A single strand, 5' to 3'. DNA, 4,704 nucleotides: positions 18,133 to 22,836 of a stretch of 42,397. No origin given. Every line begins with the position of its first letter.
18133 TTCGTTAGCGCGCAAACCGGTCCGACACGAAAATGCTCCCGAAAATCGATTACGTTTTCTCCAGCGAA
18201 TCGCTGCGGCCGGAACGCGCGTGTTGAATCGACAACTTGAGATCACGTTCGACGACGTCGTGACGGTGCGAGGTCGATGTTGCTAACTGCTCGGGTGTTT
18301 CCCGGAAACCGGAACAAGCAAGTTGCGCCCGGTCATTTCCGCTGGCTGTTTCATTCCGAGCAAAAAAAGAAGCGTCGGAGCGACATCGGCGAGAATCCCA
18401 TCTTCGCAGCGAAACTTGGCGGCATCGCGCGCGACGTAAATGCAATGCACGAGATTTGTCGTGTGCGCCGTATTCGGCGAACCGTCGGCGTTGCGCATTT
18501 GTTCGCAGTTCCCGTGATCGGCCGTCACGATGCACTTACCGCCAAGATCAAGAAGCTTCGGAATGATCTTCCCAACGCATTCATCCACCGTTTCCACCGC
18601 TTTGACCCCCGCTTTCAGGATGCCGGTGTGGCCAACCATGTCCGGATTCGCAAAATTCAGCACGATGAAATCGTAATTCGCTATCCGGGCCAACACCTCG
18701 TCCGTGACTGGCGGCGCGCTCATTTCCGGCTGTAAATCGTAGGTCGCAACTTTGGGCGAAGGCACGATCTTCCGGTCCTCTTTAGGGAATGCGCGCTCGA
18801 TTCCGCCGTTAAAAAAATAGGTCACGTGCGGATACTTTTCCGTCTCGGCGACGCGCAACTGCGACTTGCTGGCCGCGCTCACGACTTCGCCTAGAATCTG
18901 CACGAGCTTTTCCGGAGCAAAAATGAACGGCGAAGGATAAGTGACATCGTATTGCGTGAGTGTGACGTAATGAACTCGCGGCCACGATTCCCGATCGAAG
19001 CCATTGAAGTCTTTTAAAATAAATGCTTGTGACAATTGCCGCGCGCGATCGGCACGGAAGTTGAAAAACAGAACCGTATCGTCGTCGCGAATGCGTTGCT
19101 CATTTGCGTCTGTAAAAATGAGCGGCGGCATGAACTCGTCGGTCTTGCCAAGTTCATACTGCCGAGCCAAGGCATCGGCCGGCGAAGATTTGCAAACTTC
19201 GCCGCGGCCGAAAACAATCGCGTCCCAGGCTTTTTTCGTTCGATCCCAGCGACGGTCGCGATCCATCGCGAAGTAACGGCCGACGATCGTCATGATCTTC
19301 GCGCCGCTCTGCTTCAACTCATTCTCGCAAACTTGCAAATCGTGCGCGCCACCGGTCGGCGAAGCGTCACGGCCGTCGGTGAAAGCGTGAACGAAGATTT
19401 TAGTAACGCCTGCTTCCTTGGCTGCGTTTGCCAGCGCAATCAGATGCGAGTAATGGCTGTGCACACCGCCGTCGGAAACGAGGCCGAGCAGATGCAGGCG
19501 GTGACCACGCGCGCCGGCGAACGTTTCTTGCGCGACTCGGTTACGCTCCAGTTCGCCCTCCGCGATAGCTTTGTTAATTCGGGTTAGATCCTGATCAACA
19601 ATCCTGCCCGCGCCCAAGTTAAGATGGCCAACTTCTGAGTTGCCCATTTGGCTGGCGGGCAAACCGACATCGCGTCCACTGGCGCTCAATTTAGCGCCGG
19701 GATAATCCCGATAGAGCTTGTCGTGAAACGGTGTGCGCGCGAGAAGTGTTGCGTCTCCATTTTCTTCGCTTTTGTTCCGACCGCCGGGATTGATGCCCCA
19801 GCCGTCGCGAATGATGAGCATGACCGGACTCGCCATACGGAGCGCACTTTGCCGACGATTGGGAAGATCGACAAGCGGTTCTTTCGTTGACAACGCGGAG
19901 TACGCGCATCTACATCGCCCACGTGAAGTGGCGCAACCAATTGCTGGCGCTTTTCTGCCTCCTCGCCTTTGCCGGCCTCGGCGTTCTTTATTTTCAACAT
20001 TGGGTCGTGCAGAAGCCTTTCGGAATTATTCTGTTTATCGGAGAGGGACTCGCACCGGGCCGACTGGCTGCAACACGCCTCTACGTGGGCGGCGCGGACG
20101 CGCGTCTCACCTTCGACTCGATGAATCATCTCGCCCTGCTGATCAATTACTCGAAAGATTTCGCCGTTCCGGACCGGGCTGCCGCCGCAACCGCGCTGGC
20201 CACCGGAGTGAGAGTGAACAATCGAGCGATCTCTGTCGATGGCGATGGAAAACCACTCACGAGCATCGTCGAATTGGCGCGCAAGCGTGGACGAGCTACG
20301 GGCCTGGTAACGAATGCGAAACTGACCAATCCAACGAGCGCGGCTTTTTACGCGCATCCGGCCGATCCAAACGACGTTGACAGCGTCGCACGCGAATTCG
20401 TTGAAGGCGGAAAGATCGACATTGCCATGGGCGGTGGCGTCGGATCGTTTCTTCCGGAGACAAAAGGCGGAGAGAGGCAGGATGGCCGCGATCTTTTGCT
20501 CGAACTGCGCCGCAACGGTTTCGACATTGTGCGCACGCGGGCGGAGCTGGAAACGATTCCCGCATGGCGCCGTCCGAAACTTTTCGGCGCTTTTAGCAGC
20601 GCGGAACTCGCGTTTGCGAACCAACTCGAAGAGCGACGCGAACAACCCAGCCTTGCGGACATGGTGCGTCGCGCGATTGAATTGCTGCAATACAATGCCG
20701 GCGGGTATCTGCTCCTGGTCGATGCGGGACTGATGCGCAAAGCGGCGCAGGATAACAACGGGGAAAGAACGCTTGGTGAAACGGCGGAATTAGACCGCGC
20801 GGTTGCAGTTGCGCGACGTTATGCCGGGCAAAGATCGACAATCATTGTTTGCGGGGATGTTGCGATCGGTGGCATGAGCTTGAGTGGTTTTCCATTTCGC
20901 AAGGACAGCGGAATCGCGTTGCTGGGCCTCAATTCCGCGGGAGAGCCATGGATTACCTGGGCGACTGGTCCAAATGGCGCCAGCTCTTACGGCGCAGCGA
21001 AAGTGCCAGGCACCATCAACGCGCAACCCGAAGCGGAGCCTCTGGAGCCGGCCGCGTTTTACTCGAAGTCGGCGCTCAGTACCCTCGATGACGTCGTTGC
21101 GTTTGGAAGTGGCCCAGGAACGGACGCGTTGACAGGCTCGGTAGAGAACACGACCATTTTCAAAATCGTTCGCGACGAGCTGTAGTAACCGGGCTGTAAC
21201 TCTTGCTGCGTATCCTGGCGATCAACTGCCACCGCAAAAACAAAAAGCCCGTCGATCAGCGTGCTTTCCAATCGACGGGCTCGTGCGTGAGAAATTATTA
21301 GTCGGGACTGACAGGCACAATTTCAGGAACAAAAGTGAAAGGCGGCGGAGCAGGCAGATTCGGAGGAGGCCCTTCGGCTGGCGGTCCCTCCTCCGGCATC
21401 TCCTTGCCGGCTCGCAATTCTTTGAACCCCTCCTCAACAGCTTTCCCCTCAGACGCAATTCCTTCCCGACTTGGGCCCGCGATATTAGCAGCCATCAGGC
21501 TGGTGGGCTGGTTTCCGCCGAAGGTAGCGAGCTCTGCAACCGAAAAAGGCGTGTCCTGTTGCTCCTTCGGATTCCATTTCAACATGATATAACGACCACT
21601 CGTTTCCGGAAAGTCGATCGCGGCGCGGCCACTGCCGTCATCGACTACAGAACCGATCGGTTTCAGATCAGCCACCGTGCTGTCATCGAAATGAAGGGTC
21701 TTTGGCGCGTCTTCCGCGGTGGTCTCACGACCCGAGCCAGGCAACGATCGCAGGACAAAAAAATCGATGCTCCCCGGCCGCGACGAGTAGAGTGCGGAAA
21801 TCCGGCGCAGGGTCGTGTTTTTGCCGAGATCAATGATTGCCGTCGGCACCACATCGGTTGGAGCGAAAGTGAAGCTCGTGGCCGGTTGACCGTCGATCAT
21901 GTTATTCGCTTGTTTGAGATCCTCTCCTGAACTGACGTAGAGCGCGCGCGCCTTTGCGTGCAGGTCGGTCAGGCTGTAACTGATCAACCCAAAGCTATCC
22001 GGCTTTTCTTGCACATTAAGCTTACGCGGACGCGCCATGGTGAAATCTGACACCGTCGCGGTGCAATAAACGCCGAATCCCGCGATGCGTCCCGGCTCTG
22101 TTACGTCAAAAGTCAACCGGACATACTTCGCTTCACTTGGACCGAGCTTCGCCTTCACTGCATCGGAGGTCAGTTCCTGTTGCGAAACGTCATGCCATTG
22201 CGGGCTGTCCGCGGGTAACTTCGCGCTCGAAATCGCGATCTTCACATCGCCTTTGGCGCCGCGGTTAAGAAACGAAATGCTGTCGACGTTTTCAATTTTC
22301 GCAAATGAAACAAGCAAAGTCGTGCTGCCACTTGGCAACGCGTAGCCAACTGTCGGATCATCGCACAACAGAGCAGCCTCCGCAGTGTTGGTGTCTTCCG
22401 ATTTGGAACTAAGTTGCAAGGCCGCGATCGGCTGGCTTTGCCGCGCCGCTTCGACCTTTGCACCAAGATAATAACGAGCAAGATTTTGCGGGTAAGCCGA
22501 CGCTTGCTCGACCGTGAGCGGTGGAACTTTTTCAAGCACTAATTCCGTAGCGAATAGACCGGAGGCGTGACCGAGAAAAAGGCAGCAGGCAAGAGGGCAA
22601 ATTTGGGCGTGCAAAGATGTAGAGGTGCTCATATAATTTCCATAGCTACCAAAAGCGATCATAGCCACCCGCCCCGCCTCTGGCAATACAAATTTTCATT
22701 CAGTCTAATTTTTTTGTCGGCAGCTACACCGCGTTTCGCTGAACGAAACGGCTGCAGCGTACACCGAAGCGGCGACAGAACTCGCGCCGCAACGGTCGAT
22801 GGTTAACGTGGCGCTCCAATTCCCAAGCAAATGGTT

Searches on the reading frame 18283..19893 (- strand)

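Call 9: search_protein_families(library=pfam, proteins=[window:18283-19893:-], max_evalue=0.001)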
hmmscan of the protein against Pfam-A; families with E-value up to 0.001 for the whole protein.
window:18283-19893:- (536 aa): 2 families
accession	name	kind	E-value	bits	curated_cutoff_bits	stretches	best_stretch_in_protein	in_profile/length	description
PF06415.18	iPGM_N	-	4.6e-75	252.3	27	1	106-316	1-216/217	BPG-independent PGAM N-terminus (iPGM_N)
PF01676.23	Metalloenzyme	-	2e-69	234.3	24.3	1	23-515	2-251/252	Metalloenzyme superfamily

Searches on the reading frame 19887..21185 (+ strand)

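Call 9: search_protein_families(library=pfam, proteins=[window:19887-21185:+], max_evalue=0.001)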
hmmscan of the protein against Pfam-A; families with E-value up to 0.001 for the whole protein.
window:19887-21185:+ (432 aa): 1 family
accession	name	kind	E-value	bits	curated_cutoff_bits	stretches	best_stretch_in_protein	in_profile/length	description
PF00245.25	Alk_phosphatase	-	1.4e-55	189.4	24.4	1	47-429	4-418/423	Alkaline phosphatase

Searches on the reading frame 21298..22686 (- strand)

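Call 9: search_protein_families(library=pfam, proteins=[window:21298-22686:-], max_evalue=0.001)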
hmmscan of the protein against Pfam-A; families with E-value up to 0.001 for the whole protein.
window:21298-22686:- (462 aa): 1 family
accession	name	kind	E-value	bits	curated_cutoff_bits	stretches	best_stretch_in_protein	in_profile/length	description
PF00754.31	F5_F8_type_C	-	4.7e-08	33.6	28.2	0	94-194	4-113/127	F5/8 type C domain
